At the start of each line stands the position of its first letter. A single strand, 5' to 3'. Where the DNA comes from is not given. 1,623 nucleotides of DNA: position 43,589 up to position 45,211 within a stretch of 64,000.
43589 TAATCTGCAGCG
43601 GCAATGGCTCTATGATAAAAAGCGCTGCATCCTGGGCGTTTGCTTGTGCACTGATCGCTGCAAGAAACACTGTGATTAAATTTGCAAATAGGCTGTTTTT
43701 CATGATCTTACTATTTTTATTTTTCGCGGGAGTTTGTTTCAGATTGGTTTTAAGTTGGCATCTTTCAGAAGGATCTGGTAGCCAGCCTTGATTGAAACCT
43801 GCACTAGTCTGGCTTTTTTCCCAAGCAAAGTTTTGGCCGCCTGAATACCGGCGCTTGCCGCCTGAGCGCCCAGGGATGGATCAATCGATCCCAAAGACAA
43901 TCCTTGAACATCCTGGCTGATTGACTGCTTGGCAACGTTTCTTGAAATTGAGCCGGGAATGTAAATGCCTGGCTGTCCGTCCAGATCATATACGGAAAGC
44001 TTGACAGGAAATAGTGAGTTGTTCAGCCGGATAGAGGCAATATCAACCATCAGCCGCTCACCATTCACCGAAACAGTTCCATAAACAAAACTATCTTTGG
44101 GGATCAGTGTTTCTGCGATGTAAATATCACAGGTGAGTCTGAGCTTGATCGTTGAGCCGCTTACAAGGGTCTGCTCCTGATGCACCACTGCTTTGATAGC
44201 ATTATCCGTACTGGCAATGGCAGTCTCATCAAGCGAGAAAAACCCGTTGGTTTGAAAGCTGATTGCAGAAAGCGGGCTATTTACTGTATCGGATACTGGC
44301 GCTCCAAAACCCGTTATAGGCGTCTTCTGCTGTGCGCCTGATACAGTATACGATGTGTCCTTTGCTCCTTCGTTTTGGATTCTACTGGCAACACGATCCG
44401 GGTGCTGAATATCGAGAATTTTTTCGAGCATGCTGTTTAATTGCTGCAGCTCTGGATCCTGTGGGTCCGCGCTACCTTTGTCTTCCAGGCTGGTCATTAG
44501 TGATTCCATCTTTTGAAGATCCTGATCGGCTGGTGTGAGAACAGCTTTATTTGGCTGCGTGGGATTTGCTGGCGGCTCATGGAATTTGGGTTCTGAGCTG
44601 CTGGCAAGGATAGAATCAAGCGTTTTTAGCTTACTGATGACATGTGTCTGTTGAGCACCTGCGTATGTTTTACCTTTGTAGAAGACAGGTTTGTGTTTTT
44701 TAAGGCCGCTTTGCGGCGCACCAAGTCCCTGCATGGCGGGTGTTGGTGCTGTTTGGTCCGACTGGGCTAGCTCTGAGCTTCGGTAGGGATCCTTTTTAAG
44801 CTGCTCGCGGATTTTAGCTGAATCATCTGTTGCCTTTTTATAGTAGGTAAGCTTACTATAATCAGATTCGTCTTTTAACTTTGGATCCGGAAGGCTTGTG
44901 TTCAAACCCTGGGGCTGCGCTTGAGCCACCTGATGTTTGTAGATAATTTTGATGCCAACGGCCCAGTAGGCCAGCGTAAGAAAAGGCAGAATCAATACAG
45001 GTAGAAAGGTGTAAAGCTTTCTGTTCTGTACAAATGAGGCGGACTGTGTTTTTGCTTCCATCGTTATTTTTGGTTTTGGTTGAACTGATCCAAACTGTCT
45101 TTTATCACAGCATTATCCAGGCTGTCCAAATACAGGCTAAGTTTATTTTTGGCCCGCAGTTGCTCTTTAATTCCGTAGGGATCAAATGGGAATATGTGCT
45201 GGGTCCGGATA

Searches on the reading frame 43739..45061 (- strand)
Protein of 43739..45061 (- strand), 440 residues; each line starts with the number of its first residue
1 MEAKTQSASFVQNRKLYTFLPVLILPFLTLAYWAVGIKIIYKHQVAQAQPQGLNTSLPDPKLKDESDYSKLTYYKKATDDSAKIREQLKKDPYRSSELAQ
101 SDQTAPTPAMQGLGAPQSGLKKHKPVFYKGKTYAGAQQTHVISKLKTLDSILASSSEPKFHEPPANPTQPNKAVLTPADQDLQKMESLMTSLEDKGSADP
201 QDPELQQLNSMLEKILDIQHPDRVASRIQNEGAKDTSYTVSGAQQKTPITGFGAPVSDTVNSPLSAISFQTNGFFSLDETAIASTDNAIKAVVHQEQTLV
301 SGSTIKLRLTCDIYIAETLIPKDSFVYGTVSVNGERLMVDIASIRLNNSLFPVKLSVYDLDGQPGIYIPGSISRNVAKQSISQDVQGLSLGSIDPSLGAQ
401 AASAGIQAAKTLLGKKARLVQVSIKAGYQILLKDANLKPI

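Call 59: search_protein_families(library=pfam, proteins=[window:43739-45061:-], max_evalue=0.01)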
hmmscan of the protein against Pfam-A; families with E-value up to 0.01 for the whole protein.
window:43739-45061:- (440 aa): 1 family
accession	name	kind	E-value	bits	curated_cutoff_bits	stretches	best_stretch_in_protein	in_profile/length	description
PF12508.14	Transposon_TraM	-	4.8e-57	193.1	25.1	1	289-433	1-145/145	Conjugative transposon, TraM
